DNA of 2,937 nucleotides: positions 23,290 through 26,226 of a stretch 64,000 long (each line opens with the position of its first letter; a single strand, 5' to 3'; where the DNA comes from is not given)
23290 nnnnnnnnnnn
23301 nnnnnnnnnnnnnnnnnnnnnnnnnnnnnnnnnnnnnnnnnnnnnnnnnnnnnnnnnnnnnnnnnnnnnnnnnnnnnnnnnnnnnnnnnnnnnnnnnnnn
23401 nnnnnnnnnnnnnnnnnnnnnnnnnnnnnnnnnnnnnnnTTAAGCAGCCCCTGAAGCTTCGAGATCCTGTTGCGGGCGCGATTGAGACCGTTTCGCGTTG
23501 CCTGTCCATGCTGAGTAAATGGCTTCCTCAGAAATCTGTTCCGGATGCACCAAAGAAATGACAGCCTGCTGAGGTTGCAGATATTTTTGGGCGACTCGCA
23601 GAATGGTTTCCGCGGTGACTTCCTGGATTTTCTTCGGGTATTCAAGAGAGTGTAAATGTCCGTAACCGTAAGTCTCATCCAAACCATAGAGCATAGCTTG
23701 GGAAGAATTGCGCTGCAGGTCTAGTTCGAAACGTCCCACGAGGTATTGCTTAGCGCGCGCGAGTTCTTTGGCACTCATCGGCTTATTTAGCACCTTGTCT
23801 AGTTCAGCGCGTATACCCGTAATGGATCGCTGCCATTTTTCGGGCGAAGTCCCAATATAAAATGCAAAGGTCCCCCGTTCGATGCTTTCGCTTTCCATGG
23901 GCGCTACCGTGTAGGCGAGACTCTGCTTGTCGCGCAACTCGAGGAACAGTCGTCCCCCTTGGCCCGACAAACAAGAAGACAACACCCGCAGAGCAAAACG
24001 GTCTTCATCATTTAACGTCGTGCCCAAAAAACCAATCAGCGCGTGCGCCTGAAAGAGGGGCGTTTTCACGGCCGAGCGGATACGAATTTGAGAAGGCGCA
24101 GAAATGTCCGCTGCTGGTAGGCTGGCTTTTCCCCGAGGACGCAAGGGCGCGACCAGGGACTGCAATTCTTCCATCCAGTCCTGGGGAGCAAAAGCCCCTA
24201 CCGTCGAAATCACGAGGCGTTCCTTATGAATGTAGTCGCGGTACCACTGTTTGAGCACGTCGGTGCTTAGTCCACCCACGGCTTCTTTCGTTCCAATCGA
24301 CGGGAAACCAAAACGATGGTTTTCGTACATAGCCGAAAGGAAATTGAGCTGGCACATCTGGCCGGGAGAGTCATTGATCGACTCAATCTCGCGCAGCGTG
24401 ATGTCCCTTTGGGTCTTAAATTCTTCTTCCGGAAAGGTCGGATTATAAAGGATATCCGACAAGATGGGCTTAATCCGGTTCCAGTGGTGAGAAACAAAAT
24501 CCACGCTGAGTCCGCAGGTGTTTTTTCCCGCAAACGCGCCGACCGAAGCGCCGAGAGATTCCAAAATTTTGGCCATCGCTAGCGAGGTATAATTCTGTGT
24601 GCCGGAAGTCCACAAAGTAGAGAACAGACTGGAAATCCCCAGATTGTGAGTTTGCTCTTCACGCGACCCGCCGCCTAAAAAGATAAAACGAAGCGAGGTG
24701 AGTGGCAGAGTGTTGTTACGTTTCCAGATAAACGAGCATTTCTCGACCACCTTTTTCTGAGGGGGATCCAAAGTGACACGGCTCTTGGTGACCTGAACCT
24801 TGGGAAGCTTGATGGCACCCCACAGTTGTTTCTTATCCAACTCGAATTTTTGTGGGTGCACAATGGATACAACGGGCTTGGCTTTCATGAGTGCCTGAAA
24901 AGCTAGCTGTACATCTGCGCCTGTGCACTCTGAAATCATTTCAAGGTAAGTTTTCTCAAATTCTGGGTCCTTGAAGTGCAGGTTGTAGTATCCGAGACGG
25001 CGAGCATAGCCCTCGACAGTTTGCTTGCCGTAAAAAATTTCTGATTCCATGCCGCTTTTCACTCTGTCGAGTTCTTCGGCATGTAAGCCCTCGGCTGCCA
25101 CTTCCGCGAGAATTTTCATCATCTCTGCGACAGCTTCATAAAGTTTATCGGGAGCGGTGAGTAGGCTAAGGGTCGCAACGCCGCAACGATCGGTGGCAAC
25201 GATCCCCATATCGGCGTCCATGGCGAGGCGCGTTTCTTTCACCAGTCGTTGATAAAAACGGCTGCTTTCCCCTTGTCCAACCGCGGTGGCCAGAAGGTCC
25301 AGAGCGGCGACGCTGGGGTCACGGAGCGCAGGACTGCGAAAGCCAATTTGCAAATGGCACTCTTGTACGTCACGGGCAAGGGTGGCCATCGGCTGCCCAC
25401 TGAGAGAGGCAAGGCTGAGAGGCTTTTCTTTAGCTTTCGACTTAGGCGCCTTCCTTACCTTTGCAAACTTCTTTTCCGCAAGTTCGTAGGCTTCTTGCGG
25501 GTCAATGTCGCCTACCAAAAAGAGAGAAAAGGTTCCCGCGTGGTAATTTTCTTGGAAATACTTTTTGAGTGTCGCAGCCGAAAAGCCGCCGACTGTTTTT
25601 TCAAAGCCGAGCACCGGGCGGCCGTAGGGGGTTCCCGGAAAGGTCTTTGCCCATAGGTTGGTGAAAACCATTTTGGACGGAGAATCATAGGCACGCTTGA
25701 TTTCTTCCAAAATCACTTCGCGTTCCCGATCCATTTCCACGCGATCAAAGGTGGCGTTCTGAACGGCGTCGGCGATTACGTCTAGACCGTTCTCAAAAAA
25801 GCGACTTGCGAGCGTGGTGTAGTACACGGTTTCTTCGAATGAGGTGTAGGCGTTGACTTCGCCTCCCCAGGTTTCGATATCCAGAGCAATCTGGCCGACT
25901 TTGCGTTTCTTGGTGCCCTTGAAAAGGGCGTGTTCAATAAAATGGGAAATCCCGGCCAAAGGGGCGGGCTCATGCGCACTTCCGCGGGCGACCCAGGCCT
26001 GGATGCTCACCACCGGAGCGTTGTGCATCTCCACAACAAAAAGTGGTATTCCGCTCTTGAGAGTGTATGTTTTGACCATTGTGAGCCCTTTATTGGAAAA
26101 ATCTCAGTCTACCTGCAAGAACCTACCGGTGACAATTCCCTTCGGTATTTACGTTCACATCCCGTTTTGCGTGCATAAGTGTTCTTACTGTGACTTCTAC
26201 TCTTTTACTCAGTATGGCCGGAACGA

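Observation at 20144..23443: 1099-aa secreted protein of unknown function with a possible transglutaminase-like cysteine-peptidase core near the C-terminus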

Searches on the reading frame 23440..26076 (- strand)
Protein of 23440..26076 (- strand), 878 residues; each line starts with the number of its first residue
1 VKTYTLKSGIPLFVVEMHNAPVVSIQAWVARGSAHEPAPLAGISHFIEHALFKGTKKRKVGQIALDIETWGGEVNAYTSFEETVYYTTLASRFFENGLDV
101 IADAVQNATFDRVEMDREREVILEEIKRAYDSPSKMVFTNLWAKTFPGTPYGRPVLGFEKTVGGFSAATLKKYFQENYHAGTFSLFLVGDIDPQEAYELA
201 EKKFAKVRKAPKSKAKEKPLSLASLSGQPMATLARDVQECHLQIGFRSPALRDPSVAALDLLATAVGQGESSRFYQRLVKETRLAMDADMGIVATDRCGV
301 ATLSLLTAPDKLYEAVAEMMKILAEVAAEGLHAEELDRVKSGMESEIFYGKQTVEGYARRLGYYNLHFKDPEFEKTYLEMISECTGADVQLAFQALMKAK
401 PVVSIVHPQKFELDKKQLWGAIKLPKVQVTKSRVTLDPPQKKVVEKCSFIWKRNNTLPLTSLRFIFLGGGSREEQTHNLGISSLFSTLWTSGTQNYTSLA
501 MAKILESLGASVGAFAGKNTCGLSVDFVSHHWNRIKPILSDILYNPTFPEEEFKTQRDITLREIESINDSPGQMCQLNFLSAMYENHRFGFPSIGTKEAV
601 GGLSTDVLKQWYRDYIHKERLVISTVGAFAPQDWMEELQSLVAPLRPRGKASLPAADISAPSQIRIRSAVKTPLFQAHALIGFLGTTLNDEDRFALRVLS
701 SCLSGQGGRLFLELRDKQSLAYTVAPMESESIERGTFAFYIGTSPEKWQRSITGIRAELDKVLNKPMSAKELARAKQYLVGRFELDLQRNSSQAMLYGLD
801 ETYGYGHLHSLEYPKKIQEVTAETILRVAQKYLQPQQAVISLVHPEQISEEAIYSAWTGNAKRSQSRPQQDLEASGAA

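Call 13: search_protein_families(library=pfam, proteins=[window:23440-26076:-], max_evalue=0.001)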
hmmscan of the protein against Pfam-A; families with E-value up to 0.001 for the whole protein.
window:23440-26076:- (878 aa): 2 families
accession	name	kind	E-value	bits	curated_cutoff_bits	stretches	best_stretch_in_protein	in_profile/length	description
PF05193.26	Peptidase_M16_C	-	1.3e-62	211.3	23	2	165-342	2-180/181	Peptidase M16 inactive domain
PF00675.25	Peptidase_M16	-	7.7e-54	182.1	22.3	2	17-157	7-147/149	Insulinase (Peptidase family M16)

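Call 21: find_related_loci(query=window:23440-26076:-, collection=genome_contigs, flank=10000)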
Query window:23440-26076:- (878 aa) in genome_contigs; peptide patterns used: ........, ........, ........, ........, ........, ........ (x = any residue, [..] = any of these).
51 stretches matched a pattern, but none encodes a relative of the query by tblastn (E <= 1e-3).

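Call 62: list_cluster_members(proteins=[window:23440-26076:-, window:15065-15973:-, window:16016-17044:-, window:54001-56520:+, window:8023-9261:+, window:11599-12717:+, window:58365-59543:+, window:42139-43311:+, window:3669-4940:+, window:52088-53179:+])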
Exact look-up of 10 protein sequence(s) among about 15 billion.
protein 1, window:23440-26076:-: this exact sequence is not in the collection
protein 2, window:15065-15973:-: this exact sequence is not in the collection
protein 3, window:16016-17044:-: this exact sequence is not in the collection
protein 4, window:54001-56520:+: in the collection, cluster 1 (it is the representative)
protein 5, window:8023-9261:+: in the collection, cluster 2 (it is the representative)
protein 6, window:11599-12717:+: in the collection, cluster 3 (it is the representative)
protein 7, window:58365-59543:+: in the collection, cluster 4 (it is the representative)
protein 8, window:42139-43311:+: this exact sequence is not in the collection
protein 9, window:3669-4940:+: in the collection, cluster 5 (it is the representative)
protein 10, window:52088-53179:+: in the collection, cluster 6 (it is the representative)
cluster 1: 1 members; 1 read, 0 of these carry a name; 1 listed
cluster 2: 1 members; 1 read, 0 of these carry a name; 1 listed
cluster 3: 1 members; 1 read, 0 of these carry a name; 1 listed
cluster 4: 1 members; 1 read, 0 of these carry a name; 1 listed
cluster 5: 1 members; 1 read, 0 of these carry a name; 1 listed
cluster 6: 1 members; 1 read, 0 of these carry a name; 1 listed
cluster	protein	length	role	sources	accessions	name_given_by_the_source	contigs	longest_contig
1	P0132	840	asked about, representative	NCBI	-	-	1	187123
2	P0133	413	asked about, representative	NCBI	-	-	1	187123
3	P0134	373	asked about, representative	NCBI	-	-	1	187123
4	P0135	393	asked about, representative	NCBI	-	-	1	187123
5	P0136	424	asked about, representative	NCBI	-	-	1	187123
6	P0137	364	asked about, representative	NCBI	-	-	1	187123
